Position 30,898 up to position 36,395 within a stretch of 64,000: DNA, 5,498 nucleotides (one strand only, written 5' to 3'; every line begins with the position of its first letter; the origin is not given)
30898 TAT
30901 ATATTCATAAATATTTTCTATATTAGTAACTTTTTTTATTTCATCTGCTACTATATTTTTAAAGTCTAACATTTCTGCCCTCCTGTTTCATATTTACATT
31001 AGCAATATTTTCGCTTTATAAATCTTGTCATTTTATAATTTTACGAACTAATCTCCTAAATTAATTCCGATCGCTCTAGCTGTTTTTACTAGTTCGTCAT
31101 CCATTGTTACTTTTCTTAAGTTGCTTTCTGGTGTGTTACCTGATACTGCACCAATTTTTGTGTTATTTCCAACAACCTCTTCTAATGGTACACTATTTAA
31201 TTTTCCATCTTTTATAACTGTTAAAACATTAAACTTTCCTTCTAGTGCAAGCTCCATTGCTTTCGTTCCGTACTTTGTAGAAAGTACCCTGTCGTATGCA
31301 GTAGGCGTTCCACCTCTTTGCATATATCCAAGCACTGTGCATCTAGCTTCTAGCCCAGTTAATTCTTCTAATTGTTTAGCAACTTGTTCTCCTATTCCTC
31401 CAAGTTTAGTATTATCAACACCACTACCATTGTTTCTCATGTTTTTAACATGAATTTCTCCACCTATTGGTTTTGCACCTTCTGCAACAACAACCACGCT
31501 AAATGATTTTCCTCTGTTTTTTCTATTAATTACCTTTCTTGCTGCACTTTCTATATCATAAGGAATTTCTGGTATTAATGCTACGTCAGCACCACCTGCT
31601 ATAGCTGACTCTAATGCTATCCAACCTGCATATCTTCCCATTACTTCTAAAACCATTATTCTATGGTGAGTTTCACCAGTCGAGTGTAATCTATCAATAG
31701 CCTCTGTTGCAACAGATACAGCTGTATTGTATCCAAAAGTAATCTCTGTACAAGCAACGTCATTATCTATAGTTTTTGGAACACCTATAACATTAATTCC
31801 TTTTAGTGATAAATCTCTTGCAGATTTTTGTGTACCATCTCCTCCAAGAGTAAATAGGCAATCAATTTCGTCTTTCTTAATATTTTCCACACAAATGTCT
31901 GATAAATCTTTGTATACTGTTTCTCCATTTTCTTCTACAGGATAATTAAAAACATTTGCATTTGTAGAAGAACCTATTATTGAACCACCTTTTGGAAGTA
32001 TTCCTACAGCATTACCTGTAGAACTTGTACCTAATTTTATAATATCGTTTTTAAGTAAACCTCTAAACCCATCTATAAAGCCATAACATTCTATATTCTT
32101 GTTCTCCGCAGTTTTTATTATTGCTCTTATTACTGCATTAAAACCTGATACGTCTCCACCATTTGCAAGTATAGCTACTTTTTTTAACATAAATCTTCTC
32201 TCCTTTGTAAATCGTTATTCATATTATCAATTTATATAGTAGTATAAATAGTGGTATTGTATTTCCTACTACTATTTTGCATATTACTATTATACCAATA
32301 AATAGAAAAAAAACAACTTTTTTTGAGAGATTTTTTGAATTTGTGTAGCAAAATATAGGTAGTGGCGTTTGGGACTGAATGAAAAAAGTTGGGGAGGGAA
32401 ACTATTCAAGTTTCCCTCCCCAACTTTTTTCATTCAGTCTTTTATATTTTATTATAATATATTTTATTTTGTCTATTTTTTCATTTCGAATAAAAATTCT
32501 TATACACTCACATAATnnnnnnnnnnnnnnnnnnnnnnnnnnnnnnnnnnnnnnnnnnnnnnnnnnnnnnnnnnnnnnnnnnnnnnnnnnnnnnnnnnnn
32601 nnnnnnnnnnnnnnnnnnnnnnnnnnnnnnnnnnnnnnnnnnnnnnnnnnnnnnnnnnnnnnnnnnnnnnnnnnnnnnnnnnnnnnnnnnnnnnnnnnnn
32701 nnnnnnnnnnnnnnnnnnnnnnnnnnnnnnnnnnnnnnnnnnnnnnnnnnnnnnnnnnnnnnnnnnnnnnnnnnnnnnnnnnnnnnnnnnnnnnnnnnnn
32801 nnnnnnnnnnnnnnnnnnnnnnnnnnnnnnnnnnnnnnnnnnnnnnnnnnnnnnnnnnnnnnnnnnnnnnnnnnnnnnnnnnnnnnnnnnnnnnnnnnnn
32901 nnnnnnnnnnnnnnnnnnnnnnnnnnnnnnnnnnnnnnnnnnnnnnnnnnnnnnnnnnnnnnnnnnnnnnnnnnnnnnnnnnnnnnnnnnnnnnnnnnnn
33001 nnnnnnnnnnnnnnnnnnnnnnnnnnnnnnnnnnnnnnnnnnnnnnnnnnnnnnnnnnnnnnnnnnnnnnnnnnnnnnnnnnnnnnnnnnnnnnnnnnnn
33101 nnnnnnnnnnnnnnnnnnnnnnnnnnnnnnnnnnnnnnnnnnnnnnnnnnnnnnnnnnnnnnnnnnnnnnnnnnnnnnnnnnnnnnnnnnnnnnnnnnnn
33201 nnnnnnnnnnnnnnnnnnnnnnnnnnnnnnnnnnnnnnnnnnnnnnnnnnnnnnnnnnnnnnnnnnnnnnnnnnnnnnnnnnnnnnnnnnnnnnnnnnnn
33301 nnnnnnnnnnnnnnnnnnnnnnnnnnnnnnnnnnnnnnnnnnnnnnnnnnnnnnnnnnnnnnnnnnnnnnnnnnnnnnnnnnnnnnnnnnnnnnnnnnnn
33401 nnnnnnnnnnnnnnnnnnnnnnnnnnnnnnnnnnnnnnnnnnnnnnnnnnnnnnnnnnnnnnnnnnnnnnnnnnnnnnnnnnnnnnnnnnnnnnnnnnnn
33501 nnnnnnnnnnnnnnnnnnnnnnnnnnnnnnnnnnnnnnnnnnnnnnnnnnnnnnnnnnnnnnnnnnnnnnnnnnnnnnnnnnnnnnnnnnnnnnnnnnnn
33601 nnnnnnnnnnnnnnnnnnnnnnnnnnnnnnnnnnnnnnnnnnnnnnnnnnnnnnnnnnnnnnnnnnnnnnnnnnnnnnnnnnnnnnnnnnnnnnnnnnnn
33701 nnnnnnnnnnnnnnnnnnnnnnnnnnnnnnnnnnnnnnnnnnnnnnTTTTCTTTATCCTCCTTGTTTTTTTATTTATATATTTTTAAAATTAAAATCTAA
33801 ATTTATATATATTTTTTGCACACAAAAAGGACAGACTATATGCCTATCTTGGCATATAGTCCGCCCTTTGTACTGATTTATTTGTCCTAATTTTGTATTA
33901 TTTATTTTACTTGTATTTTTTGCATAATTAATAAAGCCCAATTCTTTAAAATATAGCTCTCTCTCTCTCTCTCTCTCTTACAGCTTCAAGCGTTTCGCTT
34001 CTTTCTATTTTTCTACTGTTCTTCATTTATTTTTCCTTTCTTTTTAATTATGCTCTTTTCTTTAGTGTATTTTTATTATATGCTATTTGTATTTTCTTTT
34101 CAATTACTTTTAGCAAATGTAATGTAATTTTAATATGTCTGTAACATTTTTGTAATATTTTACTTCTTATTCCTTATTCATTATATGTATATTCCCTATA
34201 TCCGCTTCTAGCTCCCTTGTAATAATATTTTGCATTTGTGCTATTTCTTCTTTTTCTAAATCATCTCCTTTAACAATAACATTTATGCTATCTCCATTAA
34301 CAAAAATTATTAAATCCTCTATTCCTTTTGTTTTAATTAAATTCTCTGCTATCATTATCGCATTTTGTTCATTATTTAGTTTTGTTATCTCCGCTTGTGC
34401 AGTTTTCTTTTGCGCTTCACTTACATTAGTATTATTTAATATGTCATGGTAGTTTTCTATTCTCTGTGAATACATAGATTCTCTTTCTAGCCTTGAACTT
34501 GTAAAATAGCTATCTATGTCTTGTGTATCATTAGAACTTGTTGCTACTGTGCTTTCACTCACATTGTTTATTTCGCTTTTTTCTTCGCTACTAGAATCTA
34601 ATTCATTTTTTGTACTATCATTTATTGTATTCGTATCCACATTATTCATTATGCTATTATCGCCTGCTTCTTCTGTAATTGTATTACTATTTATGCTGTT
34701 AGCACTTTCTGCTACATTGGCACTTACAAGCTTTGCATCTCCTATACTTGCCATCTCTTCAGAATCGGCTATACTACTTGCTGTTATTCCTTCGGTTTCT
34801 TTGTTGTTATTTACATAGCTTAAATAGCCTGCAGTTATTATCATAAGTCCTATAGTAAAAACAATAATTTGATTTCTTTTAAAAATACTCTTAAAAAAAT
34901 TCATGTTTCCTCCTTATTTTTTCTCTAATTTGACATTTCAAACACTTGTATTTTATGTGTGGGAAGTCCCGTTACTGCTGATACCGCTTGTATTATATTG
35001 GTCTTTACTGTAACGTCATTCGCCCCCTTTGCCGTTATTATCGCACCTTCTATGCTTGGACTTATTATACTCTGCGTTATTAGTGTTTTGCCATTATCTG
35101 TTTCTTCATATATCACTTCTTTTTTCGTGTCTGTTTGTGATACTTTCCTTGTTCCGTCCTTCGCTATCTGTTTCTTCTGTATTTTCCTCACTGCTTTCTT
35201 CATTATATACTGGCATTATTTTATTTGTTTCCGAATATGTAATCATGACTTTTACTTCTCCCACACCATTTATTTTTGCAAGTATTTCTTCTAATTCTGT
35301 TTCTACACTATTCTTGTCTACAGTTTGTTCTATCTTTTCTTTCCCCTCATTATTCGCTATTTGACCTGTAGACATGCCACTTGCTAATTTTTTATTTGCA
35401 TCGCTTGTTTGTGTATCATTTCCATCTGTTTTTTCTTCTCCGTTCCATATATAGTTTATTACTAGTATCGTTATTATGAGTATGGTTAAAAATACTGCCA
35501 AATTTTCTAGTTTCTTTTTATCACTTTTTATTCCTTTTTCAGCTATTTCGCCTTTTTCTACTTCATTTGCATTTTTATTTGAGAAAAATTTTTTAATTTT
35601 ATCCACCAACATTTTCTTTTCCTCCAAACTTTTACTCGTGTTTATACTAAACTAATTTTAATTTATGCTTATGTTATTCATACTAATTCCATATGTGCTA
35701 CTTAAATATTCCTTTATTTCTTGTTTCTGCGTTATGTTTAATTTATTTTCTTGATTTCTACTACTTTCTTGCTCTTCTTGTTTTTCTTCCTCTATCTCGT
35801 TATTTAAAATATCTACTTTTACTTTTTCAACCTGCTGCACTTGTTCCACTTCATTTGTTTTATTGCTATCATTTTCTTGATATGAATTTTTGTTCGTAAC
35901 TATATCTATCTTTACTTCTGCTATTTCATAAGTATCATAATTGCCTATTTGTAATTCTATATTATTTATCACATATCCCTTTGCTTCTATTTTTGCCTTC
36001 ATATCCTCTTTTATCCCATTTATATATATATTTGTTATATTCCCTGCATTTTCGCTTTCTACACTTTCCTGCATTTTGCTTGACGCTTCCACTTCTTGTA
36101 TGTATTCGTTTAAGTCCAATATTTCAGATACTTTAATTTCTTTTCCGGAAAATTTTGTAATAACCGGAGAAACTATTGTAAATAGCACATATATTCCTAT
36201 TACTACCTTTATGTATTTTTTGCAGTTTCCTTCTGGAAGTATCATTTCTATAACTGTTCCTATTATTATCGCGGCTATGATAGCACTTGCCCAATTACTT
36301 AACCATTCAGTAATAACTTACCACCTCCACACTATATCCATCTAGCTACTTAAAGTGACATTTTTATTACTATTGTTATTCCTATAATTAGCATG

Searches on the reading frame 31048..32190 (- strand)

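Call 69: search_protein_families(library=ncbifam, proteins=[window:31048-32190:-], max_evalue=0.00001)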
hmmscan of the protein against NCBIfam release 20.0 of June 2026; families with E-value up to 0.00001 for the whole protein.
window:31048-32190:- (380 aa): 11 families
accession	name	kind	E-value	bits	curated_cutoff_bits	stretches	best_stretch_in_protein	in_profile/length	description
TIGR02483.1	PFK_mixed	subfamily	2.4e-116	388.4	430.55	1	4-340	1-325/325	phosphofructokinase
NF002872.1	PRK03202.1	subfamily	1.4e-104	349.6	253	1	3-346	1-310/323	ATP-dependent 6-phosphofructokinase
NF010674.0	PRK14071.1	equivalog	2.1e-94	316.4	544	1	3-380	5-360/360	ATP-dependent 6-phosphofructokinase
TIGR02482.1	PFKA_ATP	equivalog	1.6e-77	260.5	371.35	2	4-240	1-224/301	6-phosphofructokinase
TIGR02478.1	6PF1K_euk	equivalog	1.6e-52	178.7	708.4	2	130-346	139-343/744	6-phosphofructokinase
NF010675.0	PRK14072.1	subfamily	5.5e-44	150.5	273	1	3-332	4-341/416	diphosphate--fructose-6-phosphate 1-phosphotransferase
NF005301.0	PRK06830.1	equivalog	1.3e-43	149.2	400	1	4-347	83-423/445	ATP-dependent 6-phosphofructokinase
NF041103.1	PFKA_PPi_Ttgales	equivalog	2.8e-42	145.2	550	1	5-346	1-353/407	diphosphate--fructose-6-phosphate 1-phosphotransferase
NF005121.0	PRK06555.1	equivalog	1.6e-26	93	395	1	2-196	3-207/404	pyrophosphate--fructose-6-phosphate 1-phosphotransferase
NF005482.0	PRK07085.1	subfamily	8e-25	87.4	446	1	3-238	74-314/558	diphosphate--fructose-6-phosphate 1-phosphotransferase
TIGR02477.1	PFKA_PPi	equivalog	6.6e-22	77.7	587.95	1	4-238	69-308/539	diphosphate--fructose-6-phosphate 1-phosphotransferase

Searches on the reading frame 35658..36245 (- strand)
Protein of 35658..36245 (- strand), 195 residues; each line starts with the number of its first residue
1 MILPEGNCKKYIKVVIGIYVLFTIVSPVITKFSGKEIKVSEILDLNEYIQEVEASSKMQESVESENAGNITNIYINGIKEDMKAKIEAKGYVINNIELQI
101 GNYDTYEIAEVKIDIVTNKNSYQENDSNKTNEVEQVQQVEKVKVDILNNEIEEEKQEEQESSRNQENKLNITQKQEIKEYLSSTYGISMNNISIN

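Call 86: search_protein_families(library=ncbifam, proteins=[window:35658-36245:-], max_evalue=0.000001)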
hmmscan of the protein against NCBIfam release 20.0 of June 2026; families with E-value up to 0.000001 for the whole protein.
window:35658-36245:- (195 aa): 1 family
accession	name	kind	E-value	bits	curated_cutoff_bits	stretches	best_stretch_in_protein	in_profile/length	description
TIGR02896.1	spore_III_AF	equivalog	5.1e-08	33.3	61.3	1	1-83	22-103/106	stage III sporulation protein AF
